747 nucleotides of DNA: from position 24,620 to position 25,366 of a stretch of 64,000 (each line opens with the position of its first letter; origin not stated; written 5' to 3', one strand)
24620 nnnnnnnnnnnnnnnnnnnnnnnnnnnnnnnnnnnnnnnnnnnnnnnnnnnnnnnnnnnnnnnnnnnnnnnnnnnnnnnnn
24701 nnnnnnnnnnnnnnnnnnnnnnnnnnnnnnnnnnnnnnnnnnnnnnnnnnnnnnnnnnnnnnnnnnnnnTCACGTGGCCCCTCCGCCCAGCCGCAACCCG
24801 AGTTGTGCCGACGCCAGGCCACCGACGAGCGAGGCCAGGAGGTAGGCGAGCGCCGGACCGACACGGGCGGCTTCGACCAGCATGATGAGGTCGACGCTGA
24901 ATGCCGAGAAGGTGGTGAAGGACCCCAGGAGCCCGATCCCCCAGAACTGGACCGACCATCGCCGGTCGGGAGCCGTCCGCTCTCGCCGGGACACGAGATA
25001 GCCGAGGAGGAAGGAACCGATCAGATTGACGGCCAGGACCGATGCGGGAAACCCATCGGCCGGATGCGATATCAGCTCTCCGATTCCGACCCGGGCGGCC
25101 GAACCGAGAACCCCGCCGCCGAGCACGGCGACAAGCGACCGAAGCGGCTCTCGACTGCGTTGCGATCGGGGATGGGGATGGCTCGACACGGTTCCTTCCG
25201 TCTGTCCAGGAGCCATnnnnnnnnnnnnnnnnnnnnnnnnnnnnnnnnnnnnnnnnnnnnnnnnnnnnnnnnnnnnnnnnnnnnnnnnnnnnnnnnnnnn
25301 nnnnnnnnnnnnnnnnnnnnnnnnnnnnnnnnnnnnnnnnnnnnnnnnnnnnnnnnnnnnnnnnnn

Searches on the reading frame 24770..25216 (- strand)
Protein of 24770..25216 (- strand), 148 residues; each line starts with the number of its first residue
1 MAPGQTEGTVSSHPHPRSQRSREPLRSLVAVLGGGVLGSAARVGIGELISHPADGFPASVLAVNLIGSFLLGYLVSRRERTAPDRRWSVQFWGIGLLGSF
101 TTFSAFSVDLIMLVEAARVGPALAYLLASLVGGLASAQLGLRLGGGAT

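Call 24: search_protein_families(library=pfam, proteins=[window:24770-25216:-], max_evalue=1)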
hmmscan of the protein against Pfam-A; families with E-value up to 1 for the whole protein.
window:24770-25216:- (148 aa): 4 families
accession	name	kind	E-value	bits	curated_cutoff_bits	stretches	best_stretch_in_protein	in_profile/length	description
PF02537.21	CRCB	-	6.2e-22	78.3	32.9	1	30-140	2-102/103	CrcB-like protein, Camphor Resistance (CrcB)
PF16926.10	HisKA_4TM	-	0.013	15.7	22.6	1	60-137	33-114/130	Archaeal 4TM region of histidine kinase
PF01284.28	MARVEL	-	0.047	14.2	32.8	1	25-110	9-95/135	Membrane-associating domain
PF10689.14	DUF2496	-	0.075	13.3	25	1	108-124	13-29/43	Protein of unknown function (DUF2496)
